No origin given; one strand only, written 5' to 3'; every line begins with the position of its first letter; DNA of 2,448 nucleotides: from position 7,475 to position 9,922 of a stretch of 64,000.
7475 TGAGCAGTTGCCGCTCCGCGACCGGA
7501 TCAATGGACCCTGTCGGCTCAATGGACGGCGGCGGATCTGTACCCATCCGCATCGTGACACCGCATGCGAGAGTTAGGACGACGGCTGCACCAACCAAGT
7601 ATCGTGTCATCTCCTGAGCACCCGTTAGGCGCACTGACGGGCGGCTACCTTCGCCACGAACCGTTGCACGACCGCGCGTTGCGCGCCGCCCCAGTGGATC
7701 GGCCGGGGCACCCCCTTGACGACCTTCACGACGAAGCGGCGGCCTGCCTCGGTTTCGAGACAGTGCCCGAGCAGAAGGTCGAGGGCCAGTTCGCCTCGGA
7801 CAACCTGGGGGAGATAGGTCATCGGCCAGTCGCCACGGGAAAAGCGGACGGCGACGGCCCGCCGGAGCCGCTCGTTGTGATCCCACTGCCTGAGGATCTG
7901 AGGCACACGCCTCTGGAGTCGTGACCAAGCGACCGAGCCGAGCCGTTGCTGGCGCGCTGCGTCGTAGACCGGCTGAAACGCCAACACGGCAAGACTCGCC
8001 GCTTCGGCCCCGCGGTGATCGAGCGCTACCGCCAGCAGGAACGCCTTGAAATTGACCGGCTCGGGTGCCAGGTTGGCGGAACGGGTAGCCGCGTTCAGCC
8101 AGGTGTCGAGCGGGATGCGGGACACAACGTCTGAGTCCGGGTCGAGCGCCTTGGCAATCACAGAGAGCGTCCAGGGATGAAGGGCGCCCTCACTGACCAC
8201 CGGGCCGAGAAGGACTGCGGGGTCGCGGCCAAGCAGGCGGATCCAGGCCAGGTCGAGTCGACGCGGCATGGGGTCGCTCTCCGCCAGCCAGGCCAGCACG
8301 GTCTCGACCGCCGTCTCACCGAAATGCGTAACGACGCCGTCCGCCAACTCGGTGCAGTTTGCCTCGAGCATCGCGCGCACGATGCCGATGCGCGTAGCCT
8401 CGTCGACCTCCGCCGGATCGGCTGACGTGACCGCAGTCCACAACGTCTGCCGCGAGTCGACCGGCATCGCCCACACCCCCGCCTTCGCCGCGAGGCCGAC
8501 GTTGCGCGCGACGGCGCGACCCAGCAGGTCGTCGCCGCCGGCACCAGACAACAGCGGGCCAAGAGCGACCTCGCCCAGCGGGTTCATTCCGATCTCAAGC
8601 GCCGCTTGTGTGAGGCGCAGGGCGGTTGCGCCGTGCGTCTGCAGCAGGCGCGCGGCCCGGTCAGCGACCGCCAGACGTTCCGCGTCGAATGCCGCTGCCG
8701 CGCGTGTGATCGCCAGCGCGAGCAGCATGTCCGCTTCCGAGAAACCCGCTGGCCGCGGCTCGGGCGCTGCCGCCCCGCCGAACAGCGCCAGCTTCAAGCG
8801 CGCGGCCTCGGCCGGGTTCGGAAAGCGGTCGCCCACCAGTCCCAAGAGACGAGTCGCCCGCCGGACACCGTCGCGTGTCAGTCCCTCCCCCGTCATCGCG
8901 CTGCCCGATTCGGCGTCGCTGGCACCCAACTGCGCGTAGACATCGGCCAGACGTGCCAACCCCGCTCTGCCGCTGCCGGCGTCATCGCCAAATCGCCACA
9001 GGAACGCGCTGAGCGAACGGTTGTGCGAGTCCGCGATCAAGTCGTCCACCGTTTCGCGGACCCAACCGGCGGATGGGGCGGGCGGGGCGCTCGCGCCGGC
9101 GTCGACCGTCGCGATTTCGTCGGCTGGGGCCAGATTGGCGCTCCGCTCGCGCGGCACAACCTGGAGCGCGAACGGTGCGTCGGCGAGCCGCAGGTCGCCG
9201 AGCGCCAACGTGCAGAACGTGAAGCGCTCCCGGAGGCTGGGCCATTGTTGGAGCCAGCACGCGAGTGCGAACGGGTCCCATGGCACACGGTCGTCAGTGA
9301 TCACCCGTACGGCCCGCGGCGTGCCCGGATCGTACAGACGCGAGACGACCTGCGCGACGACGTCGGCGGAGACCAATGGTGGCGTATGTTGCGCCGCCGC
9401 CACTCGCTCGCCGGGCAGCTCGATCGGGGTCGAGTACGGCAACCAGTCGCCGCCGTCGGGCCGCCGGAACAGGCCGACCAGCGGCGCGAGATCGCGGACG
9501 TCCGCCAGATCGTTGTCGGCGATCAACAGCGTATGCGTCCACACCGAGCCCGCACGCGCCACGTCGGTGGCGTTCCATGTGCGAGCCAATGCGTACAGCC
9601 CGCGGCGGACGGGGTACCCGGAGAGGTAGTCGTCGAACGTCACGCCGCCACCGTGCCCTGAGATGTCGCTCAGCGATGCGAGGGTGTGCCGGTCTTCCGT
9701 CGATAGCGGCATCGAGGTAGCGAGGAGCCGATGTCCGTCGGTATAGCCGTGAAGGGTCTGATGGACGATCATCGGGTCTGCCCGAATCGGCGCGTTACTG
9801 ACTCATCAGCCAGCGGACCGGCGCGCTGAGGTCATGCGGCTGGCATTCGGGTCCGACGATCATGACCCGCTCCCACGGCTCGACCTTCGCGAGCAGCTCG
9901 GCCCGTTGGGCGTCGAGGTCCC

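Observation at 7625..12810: Four-gene GASH / double-GTPase / GAP1 operon: a predicted but, to my knowledge, experimentally uncharacterised GTPase-centred conflict (defence-like) system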

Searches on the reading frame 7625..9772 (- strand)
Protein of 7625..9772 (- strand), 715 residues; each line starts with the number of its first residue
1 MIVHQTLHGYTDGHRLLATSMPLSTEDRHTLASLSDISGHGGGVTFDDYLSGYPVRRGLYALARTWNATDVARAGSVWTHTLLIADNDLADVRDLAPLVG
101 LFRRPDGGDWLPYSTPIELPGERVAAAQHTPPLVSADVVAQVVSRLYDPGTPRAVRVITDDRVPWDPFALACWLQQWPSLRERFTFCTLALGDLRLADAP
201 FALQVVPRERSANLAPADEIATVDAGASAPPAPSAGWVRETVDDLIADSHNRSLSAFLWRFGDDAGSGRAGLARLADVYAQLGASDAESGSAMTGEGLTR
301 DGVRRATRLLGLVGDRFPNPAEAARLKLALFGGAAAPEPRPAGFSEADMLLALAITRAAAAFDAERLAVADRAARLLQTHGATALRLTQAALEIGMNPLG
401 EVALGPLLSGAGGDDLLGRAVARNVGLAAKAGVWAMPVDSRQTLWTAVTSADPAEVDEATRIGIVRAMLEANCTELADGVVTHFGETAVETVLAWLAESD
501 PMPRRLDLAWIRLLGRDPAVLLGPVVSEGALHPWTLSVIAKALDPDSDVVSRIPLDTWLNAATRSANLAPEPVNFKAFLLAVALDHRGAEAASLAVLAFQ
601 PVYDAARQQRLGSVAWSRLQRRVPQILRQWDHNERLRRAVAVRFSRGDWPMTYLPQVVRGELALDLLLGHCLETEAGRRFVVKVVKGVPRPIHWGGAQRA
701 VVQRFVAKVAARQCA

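Call 3: search_protein_families(library=pfam, proteins=[window:7625-9772:-], max_evalue=0.01)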
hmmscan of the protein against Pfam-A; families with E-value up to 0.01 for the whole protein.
window:7625-9772:- (715 aa): 1 family
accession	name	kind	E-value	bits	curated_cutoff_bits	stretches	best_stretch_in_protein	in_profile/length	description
PF20012.4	GAP1-N1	-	1.8e-30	105.6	27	1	3-102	2-101/101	GTPase-associated protein 1, N-terminal domain type 1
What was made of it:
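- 7625..9772 (-): GAP1 (GTPase-associated protein 1), 715 aa. Pfam PF20012 GAP1-N1, E 1.8e-30, residues 3-102 (call 3).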

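Call 4: search_protein_families(library=padloc, proteins=[window:7625-9772:-], max_evalue=0.01)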
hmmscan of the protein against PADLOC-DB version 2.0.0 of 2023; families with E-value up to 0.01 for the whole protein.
window:7625-9772:- (715 aa): 0 families

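Call 5: search_protein_families(library=ncbifam, proteins=[window:7625-9772:-], max_evalue=0.01)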
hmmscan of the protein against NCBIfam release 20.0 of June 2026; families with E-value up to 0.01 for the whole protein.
window:7625-9772:- (715 aa): 0 families

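Call 14: search_protein_families(library=pfam, proteins=[window:7625-9466:-], max_evalue=10)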
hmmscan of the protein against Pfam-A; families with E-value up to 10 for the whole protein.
window:7625-9466:- (613 aa): 0 families

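Call 15: find_homologous_proteins(query=window:7625-9772:-, max_evalue=0.001)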
Query window:7625-9772:- (715 aa): 33 proteins with E <= 0.001 among 8000 candidates.
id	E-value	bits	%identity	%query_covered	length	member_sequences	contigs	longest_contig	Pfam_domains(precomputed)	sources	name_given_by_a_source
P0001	0.0e+0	1585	100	100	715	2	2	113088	PF20012.5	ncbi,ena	-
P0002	0.0e+0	1309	84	100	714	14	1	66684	PF20012.5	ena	-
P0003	6.2e-293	992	64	100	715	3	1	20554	PF20012.5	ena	-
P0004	5.9e-287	972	64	100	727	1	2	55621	PF20012.5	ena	-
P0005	1.3e-257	875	59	100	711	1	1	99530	PF20012.5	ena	-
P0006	9.1e-242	822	56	99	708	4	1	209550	PF20012.5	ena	-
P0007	2.3e-99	352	35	96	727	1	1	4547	PF20012.5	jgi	jgi:hypothetical protein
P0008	8.9e-88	313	33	98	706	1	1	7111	PF20012.5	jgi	jgi:hypothetical protein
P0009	1.7e-75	273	30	96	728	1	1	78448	PF20012.5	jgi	jgi:hypothetical protein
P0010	9.7e-74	267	33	96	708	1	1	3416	PF20012.5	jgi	jgi:hypothetical protein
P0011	2.3e-62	229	39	61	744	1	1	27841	PF20012.5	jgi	jgi:hypothetical protein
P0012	6.5e-62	228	30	96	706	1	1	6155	PF20012.5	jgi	jgi:hypothetical protein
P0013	3.8e-60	222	30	90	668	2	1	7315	PF20012.5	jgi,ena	-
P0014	9.7e-55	204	29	95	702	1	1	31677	PF20012.5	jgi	jgi:hypothetical protein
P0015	1.4e-54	204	39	41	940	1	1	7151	PF19975.6,PF20012.5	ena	-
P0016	8.3e-54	201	28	90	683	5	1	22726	PF20012.5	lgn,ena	-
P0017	7.2e-53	198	26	99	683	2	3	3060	PF20012.5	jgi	jgi:hypothetical protein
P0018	3.3e-50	189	29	96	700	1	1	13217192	PF20012.5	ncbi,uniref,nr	ncbi:hypothetical protein F0U60_44995 [Archangium minus]|uniref:Uncharacterized protein n=1 Tax=Arch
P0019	2.7e-49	186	28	99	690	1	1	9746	PF20012.5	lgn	-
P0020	1.1e-48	184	31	96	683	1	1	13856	PF20012.5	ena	-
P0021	2.1e-48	183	29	99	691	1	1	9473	PF20012.5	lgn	-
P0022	2.9e-48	183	30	96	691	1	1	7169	PF20012.5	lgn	-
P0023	9.7e-47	178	36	42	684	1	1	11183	PF20012.5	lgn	-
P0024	3.6e-45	173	28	96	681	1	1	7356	PF20012.5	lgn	-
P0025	1.1e-44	171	39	39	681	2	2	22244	PF20012.5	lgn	-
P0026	1.3e-43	167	30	91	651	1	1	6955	PF20012.5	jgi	jgi:hypothetical protein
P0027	1.6e-41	161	35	39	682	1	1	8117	PF20012.5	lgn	-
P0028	2.9e-34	137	34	46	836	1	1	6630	PF20012.5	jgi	-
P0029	2.6e-24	104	37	26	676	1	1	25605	PF20012.5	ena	-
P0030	2.5e-21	94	42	29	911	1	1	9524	PF20012.5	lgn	-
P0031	2.7e-18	84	38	27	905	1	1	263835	PF20012.5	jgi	jgi:hypothetical protein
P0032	5.6e-18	83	44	16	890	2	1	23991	PF20012.5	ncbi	ncbi:MAG: hypothetical protein R3B70_39420 [Polyangiaceae bacterium]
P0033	2.4e-16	77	34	30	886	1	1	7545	PF20012.5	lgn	-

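Call 16: find_encoding_contigs(protein=P0001, flank=10000, max_places=3)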
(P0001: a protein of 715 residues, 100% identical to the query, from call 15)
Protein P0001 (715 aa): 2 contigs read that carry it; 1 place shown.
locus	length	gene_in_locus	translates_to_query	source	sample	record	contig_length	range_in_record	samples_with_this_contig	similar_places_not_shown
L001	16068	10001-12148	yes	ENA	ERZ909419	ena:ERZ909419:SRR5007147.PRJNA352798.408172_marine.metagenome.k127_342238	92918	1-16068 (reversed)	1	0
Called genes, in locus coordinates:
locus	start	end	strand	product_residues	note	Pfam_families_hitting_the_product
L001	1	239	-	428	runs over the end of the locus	PF00144:Beta-lactamase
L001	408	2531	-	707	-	PF13089:PP_kinase_N, PF02503:PP_kinase, PF17941:PP_kinase_C_1, PF13091:PLDc_2 (faint), PF13090:PP_kinase_C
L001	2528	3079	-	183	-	PF00324:AA_permease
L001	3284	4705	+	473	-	PF00939:Na_sulph_symp, PF03600:CitMHS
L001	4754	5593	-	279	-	PF02668:TauD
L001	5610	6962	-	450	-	PF01011:PQQ (faint), PF13360:PQQ_2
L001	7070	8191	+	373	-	PF19994:GASH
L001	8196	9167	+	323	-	PF19993:DO-GTPase2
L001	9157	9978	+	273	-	PF19975:DO-GTPase1, PF19993:DO-GTPase2 (weak)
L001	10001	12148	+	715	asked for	PF20012:GAP1-N1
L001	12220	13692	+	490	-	PF00884:Sulfatase (faint), PF01663:Phosphodiest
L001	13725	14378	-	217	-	PF09360:zf-CDGSH, PF06902:Fer4_19, PF09360:zf-CDGSH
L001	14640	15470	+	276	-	PF09995:MPAB_Lcp_cat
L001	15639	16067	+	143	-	?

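Call 17: find_encoding_contigs(protein=P0018, flank=10000, max_places=2)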
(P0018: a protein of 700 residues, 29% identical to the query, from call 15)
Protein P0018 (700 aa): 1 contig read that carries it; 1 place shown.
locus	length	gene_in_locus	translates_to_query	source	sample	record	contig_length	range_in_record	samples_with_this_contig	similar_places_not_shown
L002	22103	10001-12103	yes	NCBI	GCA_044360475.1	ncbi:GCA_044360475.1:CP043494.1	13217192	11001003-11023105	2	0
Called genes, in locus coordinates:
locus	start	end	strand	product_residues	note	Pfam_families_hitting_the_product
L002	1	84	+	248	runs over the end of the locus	PF00005:ABC_tran, PF13304:AAA_21 (faint)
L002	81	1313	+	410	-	PF12704:MacB_PCD, PF02687:FtsX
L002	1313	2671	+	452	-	PF02321:OEP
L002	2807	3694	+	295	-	-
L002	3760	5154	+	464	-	PF00083:Sugar_tr, PF07690:MFS_1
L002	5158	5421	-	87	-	PF13561:adh_short_C2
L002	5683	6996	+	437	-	PF00149:Metallophos, PF12850:Metallophos_2 (faint), PF19976:GAAD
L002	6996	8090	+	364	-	PF19994:GASH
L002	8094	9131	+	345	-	PF19975:DO-GTPase1 (weak), PF19993:DO-GTPase2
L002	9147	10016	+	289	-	PF19975:DO-GTPase1, PF19993:DO-GTPase2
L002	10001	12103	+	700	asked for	PF20012:GAP1-N1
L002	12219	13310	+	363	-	PF00083:Sugar_tr, PF07690:MFS_1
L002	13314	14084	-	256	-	PF00106:adh_short, PF08659:KR, PF23441:SDR (faint), PF13561:adh_short_C2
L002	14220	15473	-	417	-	PF01266:DAO (faint), PF01494:FAD_binding_3, PF00890:FAD_binding_2 (faint)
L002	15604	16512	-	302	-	PF00126:HTH_1, PF03466:LysR_substrate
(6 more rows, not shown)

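Call 18: find_encoding_contigs(protein=P0006, flank=8000, max_places=1)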
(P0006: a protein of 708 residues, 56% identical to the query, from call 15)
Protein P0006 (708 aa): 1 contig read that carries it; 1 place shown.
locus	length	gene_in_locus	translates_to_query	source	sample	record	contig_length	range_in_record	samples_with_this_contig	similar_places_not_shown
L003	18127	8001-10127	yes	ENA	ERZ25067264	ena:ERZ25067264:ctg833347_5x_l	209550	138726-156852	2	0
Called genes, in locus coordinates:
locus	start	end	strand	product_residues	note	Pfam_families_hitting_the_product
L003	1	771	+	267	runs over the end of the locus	-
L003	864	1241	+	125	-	PF00595:PDZ (weak), PF17820:PDZ_6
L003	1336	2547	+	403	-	PF00999:Na_H_Exchanger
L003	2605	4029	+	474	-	PF00939:Na_sulph_symp, PF03600:CitMHS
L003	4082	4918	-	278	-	PF02668:TauD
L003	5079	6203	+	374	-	PF19994:GASH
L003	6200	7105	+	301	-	PF19993:DO-GTPase2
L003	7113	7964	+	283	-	PF19975:DO-GTPase1, PF19993:DO-GTPase2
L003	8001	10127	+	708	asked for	PF20012:GAP1-N1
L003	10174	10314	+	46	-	-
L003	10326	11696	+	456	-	PF01663:Phosphodiest, PF00884:Sulfatase (weak)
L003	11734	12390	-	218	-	PF09360:zf-CDGSH, PF06902:Fer4_19, PF09360:zf-CDGSH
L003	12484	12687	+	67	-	PF01361:Tautomerase, PF14552:Tautomerase_2 (weak)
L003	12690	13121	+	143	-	PF14108:ABA4-like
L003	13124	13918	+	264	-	-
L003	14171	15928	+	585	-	PF00140:Sigma70_r1_2, PF04542:Sigma70_r2, PF04539:Sigma70_r3, PF04545:Sigma70_r4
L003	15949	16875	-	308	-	PF00561:Abhydrolase_1, PF12146:Hydrolase_4 (weak), PF12697:Abhydrolase_6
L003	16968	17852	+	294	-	PF02739:5_3_exonuc_N, PF01367:5_3_exonuc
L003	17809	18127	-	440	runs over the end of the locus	PF00067:p450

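Call 19: find_encoding_contigs(protein=P0005, flank=8000, max_places=1)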
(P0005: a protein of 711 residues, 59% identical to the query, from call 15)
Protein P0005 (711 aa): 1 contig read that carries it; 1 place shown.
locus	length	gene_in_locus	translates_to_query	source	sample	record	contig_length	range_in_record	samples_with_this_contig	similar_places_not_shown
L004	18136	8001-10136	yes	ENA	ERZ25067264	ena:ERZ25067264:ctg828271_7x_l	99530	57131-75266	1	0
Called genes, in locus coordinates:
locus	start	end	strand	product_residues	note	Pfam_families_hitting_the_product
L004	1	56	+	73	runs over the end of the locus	-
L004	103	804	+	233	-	PF02190:LON_substr_bdg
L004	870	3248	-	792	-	PF13520:AA_permease_2, PF00324:AA_permease, PF03522:SLC12 (weak)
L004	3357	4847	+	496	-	PF00939:Na_sulph_symp, PF03600:CitMHS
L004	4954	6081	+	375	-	PF19994:GASH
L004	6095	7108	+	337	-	PF19993:DO-GTPase2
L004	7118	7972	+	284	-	PF19975:DO-GTPase1, PF19993:DO-GTPase2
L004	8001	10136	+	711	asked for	PF20012:GAP1-N1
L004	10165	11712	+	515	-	PF00884:Sulfatase (faint), PF01663:Phosphodiest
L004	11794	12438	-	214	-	PF09360:zf-CDGSH, PF06902:Fer4_19, PF09360:zf-CDGSH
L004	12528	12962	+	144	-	PF14108:ABA4-like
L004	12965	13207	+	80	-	-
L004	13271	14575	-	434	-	PF04519:Bactofilin (weak), PF26514:DUF8173 (weak)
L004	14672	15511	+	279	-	PF09995:MPAB_Lcp_cat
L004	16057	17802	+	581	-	PF03979:Sigma70_r1_1 (weak), PF00140:Sigma70_r1_2, PF04542:Sigma70_r2, PF04539:Sigma70_r3, PF04545:Sigma70_r4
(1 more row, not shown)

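Call 20: find_encoding_contigs(protein=P0003, flank=8000, max_places=1)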
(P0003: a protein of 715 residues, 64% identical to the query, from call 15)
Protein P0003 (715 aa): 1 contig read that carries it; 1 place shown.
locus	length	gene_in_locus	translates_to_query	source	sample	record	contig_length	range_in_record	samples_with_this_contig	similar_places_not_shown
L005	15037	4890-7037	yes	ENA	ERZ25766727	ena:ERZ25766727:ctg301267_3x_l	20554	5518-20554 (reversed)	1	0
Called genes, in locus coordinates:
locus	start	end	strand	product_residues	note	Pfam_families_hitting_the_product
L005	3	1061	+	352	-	?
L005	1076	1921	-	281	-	PF02668:TauD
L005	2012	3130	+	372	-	PF19994:GASH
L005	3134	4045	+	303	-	PF13191:AAA_16 (weak), PF19993:DO-GTPase2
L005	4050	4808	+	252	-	PF19975:DO-GTPase1, PF19993:DO-GTPase2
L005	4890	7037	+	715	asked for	PF20012:GAP1-N1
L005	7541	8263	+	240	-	PF13350:Y_phosphatase3 (weak)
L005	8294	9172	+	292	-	PF09995:MPAB_Lcp_cat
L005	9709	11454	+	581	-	PF03979:Sigma70_r1_1, PF00140:Sigma70_r1_2, PF04542:Sigma70_r2, PF04539:Sigma70_r3, PF04545:Sigma70_r4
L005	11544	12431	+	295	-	PF02739:5_3_exonuc_N, PF01367:5_3_exonuc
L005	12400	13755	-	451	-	PF00067:p450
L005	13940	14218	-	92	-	PF07238:PilZ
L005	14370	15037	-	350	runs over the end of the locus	PF09995:MPAB_Lcp_cat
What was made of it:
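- The frame breaks could be assembly errors; the L005 contig is a 3x-coverage assembly (call 20).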

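Call 25: find_related_loci(query=A1, collection=genome_contigs, flank=8000)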
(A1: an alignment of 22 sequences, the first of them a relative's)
Query A1 (715 aa) in genome_contigs; peptide patterns used: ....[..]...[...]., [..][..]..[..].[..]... (x = any residue, [..] = any of these).
373 stretches matched a pattern; 320 encode a relative of the query (tblastn E <= 1e-3); the best 80 are kept; 80 distinct loci.
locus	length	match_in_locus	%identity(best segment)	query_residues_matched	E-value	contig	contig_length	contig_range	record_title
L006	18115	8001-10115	85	1-706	0e+0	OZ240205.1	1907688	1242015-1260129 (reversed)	MAG: Vicinamibacterales bacterium isolate e7e54c47-8cb3-4bb4-a26e-21fc1c968279 genome assembly, chromosome: 1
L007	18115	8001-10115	82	1-706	0e+0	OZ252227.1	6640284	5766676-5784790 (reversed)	MAG: Vicinamibacterales bacterium isolate cd9bc89c-c98a-4b3d-bcbe-5a790f0e95a9 genome assembly, chromosome: 1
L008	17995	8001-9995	32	1-663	1e-80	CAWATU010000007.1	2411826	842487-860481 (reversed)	MAG: uncultured Acidobacteriota bacterium isolate MFD04212.bin.1.138 genome assembly, contig: contig_5040, whole genome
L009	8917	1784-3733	33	1-659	4e-77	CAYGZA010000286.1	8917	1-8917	MAG TPA_asm: uncultured Planctomycetaceae bacterium isolate ERP119294_co1_481 genome assembly, contig: NODE_11099_length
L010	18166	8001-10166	30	1-688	8e-77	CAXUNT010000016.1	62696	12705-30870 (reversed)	MAG TPA_asm: uncultured Armatimonadales bacterium isolate public_SRR14722125_metawrap_bin.1 genome assembly, contig: pub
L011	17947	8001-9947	28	1-660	5e-76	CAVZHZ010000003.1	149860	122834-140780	MAG: uncultured Chitinophagaceae bacterium isolate MFD04651.bin.1.127 genome assembly, contig: contig_11359, whole genom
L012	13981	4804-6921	29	3-705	2e-74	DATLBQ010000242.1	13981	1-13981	MAG TPA_asm: Pyrinomonadaceae bacterium isolate SMAG_U14302 k141_6164048, whole genome shotgun sequence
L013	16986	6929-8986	30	3-698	4e-74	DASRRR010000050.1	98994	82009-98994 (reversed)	MAG TPA_asm: Tepidisphaeraceae bacterium isolate SMAG_U4988 k141_2654986, whole genome shotgun sequence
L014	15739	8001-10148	28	1-710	2e-70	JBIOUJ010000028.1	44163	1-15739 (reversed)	MAG: Pyrinomonadaceae bacterium isolate MAG137 k127_1371253, whole genome shotgun sequence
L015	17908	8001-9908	28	3-643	3e-67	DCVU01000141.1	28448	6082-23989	MAG TPA_asm: Smithella sp. UBA2180 UBA2180_contig_10918, whole genome shotgun sequence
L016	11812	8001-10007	30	1-681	2e-65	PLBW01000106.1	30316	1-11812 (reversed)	MAG: Acidobacteriaceae bacterium isolate palsa_254 73.20111000_P3M.39_contig_2917, whole genome shotgun sequence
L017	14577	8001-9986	31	3-681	8e-65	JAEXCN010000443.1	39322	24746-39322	MAG: Proteobacteria bacterium isolate OH_HBB_116 k127_521265, whole genome shotgun sequence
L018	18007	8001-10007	30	1-681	1e-62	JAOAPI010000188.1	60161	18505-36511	MAG: Candidatus Sulfotelmatobacter sp. isolate RYN_10 scaffold_2051186, whole genome shotgun sequence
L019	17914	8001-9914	26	1-647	1e-62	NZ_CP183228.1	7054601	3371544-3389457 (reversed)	Mucilaginibacter sp. FT3.2 chromosome, complete genome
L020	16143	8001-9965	25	1-661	1e-62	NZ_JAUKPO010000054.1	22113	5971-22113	Rhodocytophaga aerolata strain KACC 12507 NODE_54_length_22113_cov_93.200970, whole genome shotgun sequence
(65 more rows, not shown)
